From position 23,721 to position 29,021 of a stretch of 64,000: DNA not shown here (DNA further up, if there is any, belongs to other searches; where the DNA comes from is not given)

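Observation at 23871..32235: Overlapping giant-gene pair (1124-aa unknown protein plus 1666-aa DExH/DUF1998-like helicase): Druantia type III-like candidate defence system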

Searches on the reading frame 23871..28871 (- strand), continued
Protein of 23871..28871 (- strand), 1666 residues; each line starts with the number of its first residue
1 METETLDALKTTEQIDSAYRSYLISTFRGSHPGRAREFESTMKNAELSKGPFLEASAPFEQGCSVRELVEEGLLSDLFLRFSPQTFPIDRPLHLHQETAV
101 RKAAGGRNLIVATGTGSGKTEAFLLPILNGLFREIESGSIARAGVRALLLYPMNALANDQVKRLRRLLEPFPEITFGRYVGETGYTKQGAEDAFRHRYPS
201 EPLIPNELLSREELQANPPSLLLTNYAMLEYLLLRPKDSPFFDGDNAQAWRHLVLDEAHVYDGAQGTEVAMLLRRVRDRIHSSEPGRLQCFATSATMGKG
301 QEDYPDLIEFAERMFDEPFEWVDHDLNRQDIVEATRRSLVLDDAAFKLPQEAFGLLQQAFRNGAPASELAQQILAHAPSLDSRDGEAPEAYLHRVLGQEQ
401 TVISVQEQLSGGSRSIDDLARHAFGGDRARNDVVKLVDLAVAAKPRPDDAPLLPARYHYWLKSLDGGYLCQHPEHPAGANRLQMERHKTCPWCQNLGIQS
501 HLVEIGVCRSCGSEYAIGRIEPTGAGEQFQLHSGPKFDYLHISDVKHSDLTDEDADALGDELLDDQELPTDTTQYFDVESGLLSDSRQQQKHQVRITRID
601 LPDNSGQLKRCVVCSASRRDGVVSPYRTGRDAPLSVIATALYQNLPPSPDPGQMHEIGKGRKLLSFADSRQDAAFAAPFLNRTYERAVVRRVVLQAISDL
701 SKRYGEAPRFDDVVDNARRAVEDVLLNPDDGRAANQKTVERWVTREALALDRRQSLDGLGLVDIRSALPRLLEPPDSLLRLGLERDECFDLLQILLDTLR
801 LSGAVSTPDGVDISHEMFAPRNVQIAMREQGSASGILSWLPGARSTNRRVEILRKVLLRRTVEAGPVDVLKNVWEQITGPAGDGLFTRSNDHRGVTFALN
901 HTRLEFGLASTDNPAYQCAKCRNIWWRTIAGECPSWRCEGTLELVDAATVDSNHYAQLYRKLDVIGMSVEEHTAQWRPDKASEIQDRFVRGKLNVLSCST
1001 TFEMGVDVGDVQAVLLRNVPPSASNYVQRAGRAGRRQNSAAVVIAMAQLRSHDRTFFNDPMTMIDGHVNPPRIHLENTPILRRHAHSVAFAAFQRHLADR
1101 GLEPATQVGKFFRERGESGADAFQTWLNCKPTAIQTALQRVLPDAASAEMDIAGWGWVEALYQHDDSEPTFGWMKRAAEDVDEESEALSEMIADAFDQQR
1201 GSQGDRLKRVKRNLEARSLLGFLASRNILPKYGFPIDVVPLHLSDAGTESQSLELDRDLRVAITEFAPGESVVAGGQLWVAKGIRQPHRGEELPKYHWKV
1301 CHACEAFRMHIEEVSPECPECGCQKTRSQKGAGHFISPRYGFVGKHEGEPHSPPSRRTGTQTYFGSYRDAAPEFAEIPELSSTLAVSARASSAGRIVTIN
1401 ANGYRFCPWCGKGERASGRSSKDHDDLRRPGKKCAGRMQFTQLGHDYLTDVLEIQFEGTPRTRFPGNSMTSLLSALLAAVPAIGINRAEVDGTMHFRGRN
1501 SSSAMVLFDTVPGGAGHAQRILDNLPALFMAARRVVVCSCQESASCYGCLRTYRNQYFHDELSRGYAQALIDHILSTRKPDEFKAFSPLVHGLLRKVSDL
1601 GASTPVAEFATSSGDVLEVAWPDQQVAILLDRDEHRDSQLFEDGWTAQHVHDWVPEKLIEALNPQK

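Call 82: search_protein_families(library=padloc, proteins=[L008:3357-6716:+], max_evalue=0.001)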
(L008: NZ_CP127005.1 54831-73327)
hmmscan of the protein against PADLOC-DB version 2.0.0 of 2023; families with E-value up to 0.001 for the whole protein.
L008:3357-6716:+ (1119 aa): 10 families
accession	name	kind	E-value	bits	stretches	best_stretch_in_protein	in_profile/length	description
PDLC00041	DruH3|DruH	-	0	2539.2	1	3-1119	1-1117/1117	Unknown function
PDLC00046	DruH3|DruH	-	0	1389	1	524-1119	1-596/596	Unknown function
PDLC00039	DruH3|DruH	-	3e-61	205.6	1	5-973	62-1001/1142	Unknown function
PDLC00038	DruH3|DruH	-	1.6e-57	193.1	1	4-624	2-629/1168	Unknown function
PDLC00049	DruH3|DruH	-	2e-54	182.8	1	11-964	13-950/1100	Unknown function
PDLC00048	DruH3|DruH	-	9.2e-43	144.4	1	98-957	9-857/1036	Unknown function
PDLC00047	DruH3|DruH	-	1.3e-38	130.5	1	15-939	9-937/1118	Unknown function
PDLC00050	DruH3|DruH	-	1.9e-38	130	1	12-955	7-938/1101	Unknown function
PDLC00044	DruH3|DruH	-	1.5e-28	97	1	12-962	10-929/1096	Unknown function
PDLC00040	DruH3|DruH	-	1.3e-20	70.7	2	28-573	68-613/1098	Unknown function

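Call 85: search_solved_structures(query=L008:3357-6716:+, max_evalue=0.001)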
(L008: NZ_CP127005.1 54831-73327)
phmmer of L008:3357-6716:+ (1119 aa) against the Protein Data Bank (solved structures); distinct sequences matched with E-value up to 0.001: 5.
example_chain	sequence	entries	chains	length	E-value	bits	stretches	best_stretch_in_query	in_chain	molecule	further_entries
9tud_A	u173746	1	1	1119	0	2538.5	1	3-1119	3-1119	DruH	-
5i9d_A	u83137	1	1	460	2.4e-05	25.4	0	817-931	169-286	pentatricopeptide repeat protein dPPR-U8A2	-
5i9h_A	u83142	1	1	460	6.5e-05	24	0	817-931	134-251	pentatricopeptide repeat protein dPPR-U8G2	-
5i9g_C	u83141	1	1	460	9.8e-05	23.4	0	817-930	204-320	pentatricopeptide repeat protein dPPR-U8C2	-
5i9f_A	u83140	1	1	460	0.00014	22.9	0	817-931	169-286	pentatricopeptide repeat protein dPPR-U10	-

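Call 103: search_dna_similar(query=L008:3357-6716:+, collection=plasmids, mode=protein, max_evalue=1e-10, max_rows=40, rows=spread)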
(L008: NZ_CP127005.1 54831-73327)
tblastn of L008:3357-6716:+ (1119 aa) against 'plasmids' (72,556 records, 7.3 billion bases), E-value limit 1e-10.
Records with a match: 19; places in all: 19; records where one place covers at least 80% of the query: 7.
Best place of each record, by identity: >=99% 4; 95-99% 1; 90-95% 3; <60% 11.
By first word of the organism name: Escherichia 7; Klebsiella 2; Sinorhizobium 2; Methylocystis 2; Marinobacter 2; Pseudomonas 1; Rhizobium 1; Acinetobacter 1; Azotobacter 1.
By predicted mobility (MOB-suite, as given by PLSDB): conjugative 10; non-mobilizable 6; mobilizable 3.
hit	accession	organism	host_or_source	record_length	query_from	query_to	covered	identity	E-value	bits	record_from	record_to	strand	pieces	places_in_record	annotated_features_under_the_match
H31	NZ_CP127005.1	Escherichia coli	mixed culture,pork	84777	1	1119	100%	99.9%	0e+0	2311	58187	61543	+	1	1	STY4851/ECs_5259 family protein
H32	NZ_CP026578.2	Escherichia coli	Homo sapiens,Culture,Rectal swab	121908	1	1119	100%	99.7%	0e+0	2306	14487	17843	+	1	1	STY4851/ECs_5259 family protein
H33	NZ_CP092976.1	Escherichia coli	Homo sapiens,Culture,Rectal swab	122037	1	1119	100%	99.7%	0e+0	2306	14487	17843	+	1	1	STY4851/ECs_5259 family protein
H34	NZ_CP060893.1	Escherichia coli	Homo sapiens,sputum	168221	1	1119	100%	99.1%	0e+0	2285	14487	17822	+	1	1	STY4851/ECs_5259 family protein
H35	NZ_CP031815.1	Klebsiella pneumoniae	Homo sapiens,rectal swab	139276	1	1119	100%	93.6%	0e+0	2173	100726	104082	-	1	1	STY4851/ECs_5259 family protein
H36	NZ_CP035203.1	Klebsiella pneumoniae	Homo sapiens,stool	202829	1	1119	100%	93.5%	0e+0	2172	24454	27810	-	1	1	STY4851/ECs_5259 family protein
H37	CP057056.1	Escherichia coli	culture,Pooled cattle faecal samples ...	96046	1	1119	100%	93.3%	0e+0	2169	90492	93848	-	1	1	hypothetical protein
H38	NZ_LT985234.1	Escherichia coli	-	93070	965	1119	14%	98.1%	9e-88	320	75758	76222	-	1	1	none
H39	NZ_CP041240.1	Sinorhizobium mexicanum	Acaciella angustissima,cell culture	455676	21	642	56%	22.7%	4e-20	105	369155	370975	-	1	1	STY4851/ECs_5259 family protein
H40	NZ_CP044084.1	Pseudomonas luteola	Homo sapiens,clinical isolate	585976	13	593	52%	23.2%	6e-16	91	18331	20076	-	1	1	STY4851/ECs_5259 family protein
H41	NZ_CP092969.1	Methylocystis parvus OBBP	Bacterial Monoculture,Mud, soil or ...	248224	2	411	37%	28.4%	6e-23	114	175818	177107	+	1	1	STY4851/ECs_5259 family protein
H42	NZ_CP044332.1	Methylocystis parvus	-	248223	2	411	37%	28.4%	6e-23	114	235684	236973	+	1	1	STY4851/ECs_5259 family protein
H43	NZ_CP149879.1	Sinorhizobium medicae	Medicago sativa,Cell Culture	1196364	5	411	36%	28.6%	3e-26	125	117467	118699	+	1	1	record has no annotation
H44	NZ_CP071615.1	Rhizobium bangladeshense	lentil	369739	6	411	36%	27.5%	8e-24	117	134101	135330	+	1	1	STY4851/ECs_5259 family protein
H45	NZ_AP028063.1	Marinobacter shengliensis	-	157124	13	275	24%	28.7%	4e-18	99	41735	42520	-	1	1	STY4851/ECs_5259 family protein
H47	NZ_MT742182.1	Acinetobacter sp. TTH0-4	-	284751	12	252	22%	28.2%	1e-17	97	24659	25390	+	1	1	STY4851/ECs_5259 family protein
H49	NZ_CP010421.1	Azotobacter chroococcum NCIMB 8003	cell culture,soil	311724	1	252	23%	25.7%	3e-14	86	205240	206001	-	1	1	STY4851/ECs_5259 family protein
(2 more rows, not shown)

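Call 104: get_annotated_region(hit=H39, flank=3000)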
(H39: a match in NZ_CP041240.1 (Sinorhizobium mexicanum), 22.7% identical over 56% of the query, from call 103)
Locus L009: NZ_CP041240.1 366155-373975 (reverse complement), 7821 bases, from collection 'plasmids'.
description: Sinorhizobium mexicanum strain ITTG R7 plasmid pEmeITTGR7b, complete sequence
organism: Sinorhizobium mexicanum (NCBI taxid 375549)
taxonomy: Bacteria; Pseudomonadota; Alphaproteobacteria; Hyphomicrobiales; Rhizobiaceae; Sinorhizobium; Sinorhizobium mexicanum
host: -; source: Acaciella angustissima,cell culture; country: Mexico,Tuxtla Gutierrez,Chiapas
typing (MOB-suite, as given by PLSDB): conjugative; replicon rep_cluster_471; relaxase MOBQ; mating-pair formation MPF_T
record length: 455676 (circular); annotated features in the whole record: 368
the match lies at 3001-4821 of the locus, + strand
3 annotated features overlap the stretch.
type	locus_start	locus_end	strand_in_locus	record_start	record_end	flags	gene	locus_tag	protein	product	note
CDS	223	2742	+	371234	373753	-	-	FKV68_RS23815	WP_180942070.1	hypothetical protein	-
CDS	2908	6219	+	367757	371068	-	-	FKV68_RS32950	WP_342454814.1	STY4851/ECs_5259 family protein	-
CDS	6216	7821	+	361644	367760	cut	-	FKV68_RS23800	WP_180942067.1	DEAD/DEAH box helicase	-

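Call 105: get_annotated_region(hit=H40, flank=3000)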
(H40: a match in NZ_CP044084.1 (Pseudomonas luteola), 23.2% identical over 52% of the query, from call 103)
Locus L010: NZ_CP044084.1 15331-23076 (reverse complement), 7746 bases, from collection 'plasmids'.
description: Pseudomonas luteola strain FDAARGOS_637 plasmid unnamed1, complete sequence
organism: Pseudomonas luteola (NCBI taxid 47886)
taxonomy: Bacteria; Pseudomonadota; Gammaproteobacteria; Pseudomonadales; Pseudomonadaceae; Pseudomonas; Pseudomonas luteola
host: -; source: Homo sapiens,clinical isolate; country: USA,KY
typing (MOB-suite, as given by PLSDB): non-mobilizable
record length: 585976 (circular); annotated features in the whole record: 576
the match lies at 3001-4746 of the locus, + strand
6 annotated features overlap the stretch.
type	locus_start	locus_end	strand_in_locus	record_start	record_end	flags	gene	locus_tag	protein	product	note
CDS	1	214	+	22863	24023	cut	-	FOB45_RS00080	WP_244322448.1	restriction endonuclease subunit S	-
CDS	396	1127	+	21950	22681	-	-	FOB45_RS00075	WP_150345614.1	hypothetical protein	-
CDS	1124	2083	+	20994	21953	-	-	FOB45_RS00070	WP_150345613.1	hypothetical protein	-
CDS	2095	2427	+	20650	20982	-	-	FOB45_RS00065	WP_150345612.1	hypothetical protein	-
CDS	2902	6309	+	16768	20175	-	-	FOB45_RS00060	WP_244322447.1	STY4851/ECs_5259 family protein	-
CDS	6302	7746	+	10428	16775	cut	-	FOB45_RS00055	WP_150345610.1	DEAD/DEAH box helicase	-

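Call 106: get_annotated_region(hit=H41, flank=3000)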
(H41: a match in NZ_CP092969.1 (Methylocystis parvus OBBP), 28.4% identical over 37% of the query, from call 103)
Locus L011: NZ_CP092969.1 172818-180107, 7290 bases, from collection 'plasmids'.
description: Methylocystis parvus OBBP plasmid pMpar-1, complete sequence
organism: Methylocystis parvus OBBP (NCBI taxid 1134912)
taxonomy: Bacteria; Pseudomonadota; Alphaproteobacteria; Hyphomicrobiales; Methylocystaceae; Methylocystis; Methylocystis parvus; Methylocystis parvus OBBP
host: -; source: Bacterial Monoculture,Mud, soil or sediment; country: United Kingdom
typing (MOB-suite, as given by PLSDB): non-mobilizable
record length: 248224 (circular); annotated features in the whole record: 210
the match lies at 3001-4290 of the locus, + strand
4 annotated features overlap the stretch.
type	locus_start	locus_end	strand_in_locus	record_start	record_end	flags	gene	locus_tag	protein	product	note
CDS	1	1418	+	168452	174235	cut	-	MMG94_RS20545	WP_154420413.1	AAA family ATPase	-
CDS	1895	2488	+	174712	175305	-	-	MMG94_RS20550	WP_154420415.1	hypothetical protein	-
CDS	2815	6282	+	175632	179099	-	-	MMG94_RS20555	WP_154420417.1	STY4851/ECs_5259 family protein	-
CDS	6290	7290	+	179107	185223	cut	-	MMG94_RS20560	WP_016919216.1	DEAD/DEAH box helicase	-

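Call 107: get_annotated_region(hit=H44, flank=3000)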
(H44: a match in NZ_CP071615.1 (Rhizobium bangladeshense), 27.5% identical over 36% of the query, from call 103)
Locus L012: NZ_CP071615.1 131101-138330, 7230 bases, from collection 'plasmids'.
description: Rhizobium bangladeshense strain BLR175 plasmid p3, complete sequence
organism: Rhizobium bangladeshense (NCBI taxid 1138189)
taxonomy: Bacteria; Pseudomonadota; Alphaproteobacteria; Hyphomicrobiales; Rhizobiaceae; Rhizobium; Rhizobium bangladeshense
host: -; source: lentil; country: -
typing (MOB-suite, as given by PLSDB): conjugative; replicon rep_cluster_471; relaxase MOBQ,MOBQ; mating-pair formation MPF_T
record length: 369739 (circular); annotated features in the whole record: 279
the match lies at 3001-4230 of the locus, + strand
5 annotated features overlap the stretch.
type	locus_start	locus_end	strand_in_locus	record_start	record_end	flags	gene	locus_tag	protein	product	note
CDS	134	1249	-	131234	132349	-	-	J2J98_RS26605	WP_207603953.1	hypothetical protein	-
CDS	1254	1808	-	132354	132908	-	-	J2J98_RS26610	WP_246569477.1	DUF4365 domain-containing protein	-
CDS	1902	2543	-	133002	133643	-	-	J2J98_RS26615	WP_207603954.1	hypothetical protein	-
CDS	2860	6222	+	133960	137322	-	-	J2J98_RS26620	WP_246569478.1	STY4851/ECs_5259 family protein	-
CDS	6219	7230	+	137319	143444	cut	-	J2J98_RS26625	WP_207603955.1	DEAD/DEAH box helicase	-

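Call 108: get_annotated_region(hit=H45, flank=3500)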
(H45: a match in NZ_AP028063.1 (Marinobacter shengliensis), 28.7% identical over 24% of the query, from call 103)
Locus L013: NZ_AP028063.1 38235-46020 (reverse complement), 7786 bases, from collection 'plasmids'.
description: Marinobacter shengliensis strain D49 plasmid pMAD49a, complete sequence
organism: Marinobacter shengliensis (NCBI taxid 1389223)
taxonomy: Bacteria; Pseudomonadota; Gammaproteobacteria; Pseudomonadales; Marinobacteraceae; Marinobacter; Marinobacter shengliensis
host: -; source: -; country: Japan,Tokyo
typing (MOB-suite, as given by PLSDB): conjugative; replicon rep_cluster_255; relaxase MOBH; mating-pair formation MPF_G
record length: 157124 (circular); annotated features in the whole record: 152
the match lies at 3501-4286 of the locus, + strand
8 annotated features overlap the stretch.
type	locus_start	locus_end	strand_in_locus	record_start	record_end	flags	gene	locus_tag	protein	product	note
CDS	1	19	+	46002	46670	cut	-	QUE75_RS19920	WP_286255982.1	SOS response-associated peptidase family protein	GO:0006974 - DNA damage response [Evidence IEA]; GO:0018142 - protein-DNA covalent cross-linking [Evidence IEA]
CDS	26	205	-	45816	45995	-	-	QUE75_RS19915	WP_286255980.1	hypothetical protein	-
CDS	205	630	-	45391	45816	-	-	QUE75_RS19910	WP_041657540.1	hypothetical protein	-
CDS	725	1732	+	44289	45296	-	-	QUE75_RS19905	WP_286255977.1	WYL domain-containing protein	-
CDS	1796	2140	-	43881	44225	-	-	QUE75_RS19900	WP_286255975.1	hypothetical protein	-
CDS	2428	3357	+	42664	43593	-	-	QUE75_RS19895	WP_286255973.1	metallophosphoesterase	-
CDS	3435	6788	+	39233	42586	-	-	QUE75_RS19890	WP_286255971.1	STY4851/ECs_5259 family protein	-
CDS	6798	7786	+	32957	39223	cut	-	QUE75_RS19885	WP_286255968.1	DEAD/DEAH box helicase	-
